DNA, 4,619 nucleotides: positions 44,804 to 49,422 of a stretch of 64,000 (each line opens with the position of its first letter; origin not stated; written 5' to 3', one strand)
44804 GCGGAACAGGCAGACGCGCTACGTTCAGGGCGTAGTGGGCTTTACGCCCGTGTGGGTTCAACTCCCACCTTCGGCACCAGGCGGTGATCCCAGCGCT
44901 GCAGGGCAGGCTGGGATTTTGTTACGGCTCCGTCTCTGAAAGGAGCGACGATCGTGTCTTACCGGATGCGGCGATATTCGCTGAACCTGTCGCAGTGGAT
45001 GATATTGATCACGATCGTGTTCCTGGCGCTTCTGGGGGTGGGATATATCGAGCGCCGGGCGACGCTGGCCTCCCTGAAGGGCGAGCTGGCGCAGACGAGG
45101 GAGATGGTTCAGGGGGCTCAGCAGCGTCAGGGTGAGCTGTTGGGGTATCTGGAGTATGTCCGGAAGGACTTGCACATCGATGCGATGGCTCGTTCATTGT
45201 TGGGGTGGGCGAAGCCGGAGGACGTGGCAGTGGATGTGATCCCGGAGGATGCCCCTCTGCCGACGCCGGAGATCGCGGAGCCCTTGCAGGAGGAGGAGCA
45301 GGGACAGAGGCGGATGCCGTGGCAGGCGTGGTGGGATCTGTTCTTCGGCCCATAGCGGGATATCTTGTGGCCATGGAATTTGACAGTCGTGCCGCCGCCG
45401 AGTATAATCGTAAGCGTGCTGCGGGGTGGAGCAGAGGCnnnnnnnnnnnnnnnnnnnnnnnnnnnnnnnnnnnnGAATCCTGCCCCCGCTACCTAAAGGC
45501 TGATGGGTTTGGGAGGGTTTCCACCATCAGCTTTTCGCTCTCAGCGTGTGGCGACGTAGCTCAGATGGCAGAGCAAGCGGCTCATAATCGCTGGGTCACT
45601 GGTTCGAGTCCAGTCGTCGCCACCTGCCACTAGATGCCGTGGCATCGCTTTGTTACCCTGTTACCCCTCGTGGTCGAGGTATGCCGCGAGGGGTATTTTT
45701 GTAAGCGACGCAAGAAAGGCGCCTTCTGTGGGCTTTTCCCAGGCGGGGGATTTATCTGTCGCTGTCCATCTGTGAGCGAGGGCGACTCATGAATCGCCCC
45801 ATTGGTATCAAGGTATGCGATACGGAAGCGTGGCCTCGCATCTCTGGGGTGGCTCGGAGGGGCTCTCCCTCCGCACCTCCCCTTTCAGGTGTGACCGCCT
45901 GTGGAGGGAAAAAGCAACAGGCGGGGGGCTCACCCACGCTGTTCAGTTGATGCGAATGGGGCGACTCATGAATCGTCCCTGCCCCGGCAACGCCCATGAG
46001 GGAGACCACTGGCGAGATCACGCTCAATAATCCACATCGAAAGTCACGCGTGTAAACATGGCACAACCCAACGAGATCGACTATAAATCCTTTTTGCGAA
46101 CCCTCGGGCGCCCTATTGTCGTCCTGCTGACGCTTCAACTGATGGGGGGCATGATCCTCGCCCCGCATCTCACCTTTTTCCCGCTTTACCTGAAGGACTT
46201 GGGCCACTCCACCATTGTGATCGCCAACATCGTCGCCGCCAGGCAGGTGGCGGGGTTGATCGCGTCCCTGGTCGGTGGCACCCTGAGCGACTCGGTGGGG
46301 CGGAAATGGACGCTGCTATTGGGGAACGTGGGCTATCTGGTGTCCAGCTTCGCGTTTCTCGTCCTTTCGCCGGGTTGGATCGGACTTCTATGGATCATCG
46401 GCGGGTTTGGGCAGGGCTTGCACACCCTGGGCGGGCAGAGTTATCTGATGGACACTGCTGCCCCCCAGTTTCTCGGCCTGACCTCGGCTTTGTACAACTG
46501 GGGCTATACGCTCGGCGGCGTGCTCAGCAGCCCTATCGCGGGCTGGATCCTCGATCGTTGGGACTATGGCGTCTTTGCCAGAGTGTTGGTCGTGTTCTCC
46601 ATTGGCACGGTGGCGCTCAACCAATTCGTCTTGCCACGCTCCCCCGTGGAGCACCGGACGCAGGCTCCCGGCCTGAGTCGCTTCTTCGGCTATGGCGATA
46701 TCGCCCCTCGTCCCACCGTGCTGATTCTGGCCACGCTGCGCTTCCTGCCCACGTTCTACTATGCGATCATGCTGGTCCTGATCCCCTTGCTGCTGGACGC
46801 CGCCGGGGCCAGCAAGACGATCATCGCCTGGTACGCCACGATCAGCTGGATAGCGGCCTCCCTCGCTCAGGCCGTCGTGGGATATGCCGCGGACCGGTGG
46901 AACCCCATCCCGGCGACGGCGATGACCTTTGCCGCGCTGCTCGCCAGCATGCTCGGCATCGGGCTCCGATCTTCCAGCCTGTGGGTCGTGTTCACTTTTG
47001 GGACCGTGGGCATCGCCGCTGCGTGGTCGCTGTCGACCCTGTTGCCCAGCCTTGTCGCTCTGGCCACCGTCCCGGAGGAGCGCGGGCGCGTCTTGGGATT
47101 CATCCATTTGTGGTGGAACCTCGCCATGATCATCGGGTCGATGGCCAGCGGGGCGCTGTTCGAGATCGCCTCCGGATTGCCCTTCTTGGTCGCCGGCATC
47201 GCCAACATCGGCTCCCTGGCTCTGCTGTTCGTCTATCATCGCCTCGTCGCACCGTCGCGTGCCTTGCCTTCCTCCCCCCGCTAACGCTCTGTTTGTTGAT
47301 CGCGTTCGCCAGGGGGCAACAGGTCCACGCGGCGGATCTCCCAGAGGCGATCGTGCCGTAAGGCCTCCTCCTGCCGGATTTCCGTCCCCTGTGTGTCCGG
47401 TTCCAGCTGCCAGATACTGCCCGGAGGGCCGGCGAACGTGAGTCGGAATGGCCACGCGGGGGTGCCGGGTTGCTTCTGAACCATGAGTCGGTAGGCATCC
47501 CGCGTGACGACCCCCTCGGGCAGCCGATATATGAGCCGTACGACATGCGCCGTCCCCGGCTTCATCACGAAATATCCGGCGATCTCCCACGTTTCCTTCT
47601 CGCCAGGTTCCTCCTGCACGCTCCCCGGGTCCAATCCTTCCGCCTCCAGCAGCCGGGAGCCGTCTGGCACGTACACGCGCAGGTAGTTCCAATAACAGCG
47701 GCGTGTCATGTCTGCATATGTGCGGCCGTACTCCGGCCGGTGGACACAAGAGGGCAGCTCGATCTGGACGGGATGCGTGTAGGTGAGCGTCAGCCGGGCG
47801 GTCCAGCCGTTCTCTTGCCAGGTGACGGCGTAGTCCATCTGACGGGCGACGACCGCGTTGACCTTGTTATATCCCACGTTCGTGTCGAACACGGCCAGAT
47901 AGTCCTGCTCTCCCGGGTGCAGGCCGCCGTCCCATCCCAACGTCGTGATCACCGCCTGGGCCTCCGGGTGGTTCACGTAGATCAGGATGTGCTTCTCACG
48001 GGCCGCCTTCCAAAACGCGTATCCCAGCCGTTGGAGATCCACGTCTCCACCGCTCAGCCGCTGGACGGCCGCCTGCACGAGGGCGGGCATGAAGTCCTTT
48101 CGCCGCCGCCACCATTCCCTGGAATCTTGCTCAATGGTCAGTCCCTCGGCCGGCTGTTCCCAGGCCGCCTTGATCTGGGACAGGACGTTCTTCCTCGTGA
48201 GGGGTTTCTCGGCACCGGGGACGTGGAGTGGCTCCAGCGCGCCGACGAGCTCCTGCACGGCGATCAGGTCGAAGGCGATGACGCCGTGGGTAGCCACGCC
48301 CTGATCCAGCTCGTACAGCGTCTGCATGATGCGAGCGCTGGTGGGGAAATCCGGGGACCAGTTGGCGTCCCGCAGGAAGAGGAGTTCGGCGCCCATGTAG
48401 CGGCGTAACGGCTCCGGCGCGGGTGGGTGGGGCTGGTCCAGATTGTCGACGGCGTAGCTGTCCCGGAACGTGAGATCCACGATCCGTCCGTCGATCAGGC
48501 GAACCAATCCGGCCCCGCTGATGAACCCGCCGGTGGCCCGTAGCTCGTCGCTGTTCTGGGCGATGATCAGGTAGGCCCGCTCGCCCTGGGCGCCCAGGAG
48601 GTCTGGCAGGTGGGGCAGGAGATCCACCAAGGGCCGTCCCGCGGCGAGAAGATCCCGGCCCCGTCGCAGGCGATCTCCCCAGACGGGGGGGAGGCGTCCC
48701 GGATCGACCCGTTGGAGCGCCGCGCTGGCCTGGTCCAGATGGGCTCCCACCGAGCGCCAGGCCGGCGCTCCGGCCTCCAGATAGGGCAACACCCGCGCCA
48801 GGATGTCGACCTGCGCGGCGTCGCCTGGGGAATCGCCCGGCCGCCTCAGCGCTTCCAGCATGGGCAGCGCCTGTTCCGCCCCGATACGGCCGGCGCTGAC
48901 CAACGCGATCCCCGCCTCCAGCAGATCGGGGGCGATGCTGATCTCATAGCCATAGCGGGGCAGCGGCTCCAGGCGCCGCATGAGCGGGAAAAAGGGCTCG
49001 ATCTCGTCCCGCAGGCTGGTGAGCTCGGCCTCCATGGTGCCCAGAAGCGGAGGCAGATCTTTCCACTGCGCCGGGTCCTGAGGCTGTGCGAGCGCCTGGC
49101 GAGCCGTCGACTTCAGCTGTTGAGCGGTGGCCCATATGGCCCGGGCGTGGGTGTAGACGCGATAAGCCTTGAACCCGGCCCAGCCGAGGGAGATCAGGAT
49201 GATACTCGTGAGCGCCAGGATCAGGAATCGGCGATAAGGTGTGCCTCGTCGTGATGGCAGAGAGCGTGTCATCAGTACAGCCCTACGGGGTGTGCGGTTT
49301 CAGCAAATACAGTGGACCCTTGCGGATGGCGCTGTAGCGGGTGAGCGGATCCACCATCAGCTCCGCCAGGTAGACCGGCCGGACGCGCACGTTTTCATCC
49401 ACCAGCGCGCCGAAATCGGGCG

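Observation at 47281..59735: Long minus-strand envelope/exopolysaccharide operon that carries a PEP-CTERM protein and a sortase, but no exosortase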

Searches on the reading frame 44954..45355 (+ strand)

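Call 41: search_protein_families(library=ncbifam, proteins=[window:44954-45355:+], max_evalue=0.001)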
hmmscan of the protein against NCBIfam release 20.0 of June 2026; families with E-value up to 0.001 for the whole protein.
window:44954-45355:+ (133 aa): 0 families

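Call 67: search_protein_families(library=pfam, proteins=[window:44954-45355:+], max_evalue=0.01)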
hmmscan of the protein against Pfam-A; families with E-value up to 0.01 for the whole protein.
window:44954-45355:+ (133 aa): 1 family
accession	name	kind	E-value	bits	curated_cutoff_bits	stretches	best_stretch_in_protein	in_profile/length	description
PF04977.20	DivIC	-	0.0014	18.9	28.9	1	22-96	3-78/80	Septum formation initiator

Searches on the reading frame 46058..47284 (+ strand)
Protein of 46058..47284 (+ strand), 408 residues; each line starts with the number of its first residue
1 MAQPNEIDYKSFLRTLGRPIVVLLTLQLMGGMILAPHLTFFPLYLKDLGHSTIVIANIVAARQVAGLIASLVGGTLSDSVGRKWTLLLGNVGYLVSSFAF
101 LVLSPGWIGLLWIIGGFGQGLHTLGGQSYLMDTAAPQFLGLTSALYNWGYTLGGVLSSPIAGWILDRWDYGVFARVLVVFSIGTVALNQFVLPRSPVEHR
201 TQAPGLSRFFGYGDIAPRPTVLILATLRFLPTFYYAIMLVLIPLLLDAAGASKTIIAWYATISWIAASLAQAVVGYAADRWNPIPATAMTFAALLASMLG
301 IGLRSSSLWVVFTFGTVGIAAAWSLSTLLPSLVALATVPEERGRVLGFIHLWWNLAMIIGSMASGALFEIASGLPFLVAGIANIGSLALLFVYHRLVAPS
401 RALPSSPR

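Call 41: search_protein_families(library=ncbifam, proteins=[window:46058-47284:+], max_evalue=0.001)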
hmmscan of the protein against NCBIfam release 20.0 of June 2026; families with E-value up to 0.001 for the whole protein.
window:46058-47284:+ (408 aa): 8 families
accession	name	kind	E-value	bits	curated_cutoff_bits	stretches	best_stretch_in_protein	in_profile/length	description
TIGR00880.1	2_A_01_02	superfamily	2.3e-10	40.8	131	1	64-194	9-140/141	multidrug resistance protein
NF012194.0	tet_MFS_J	exception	1.5e-05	24.1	870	1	254-394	45-175/398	tetracycline efflux MFS transporter Tet(J)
NF000072.1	MFS_efflux_PexA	equivalog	4e-05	23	800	1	51-202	48-201/415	phenicol efflux MFS transporter PexA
TIGR00879.1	SP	subfamily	4.2e-05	22.3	237.8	1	47-158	95-208/510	sugar porter family MFS transporter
NF012207.0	tet_MFS_H_J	exception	0.00014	21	700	1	254-392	45-173/392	Tet(H)/Tet(J) family tetracycline efflux MFS transporter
TIGR00900.1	2A0121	subfamily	0.00018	21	319.6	1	41-369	22-361/364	H+ Antiporter protein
NF033734.1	MFS_ArsJ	equivalog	0.00063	19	400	1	43-115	26-98/392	organoarsenical effux MFS transporter ArsJ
NF041041.1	FslD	exception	0.00069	18.9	500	1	19-135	12-133/396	rhizoferrin import MFS transporter FslD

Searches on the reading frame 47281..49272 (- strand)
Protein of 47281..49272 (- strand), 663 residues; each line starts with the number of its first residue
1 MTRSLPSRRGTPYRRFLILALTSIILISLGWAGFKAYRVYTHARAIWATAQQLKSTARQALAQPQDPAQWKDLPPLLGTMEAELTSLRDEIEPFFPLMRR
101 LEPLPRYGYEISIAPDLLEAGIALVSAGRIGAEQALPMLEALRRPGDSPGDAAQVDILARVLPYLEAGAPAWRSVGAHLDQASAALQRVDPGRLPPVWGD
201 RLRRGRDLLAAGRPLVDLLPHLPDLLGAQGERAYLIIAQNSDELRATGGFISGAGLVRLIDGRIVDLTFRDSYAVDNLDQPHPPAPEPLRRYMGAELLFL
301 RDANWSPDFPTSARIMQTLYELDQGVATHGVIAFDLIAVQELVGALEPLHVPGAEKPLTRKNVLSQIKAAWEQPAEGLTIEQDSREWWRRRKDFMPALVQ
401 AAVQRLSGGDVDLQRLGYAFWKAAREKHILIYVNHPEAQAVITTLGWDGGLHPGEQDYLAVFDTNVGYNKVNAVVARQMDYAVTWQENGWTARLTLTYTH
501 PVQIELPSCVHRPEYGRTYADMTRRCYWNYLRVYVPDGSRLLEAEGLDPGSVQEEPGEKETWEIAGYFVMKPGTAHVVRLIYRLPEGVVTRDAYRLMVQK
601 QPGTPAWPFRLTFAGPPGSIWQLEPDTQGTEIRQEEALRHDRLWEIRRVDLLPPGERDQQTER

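Call 7: search_protein_families(library=ncbifam, proteins=[window:47281-49272:-], max_evalue=0.01)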
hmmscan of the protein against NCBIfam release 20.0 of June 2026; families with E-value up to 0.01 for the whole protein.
window:47281-49272:- (663 aa): 0 families

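Call 8: search_protein_families(library=pfam, proteins=[window:47281-49272:-], max_evalue=0.01)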
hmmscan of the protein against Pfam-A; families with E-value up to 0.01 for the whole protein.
window:47281-49272:- (663 aa): 1 family
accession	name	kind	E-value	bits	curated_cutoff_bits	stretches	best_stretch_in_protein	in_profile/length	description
PF13196.11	DUF4012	-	4.2e-31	108.8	28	1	229-365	1-137/144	Protein of unknown function (DUF4012)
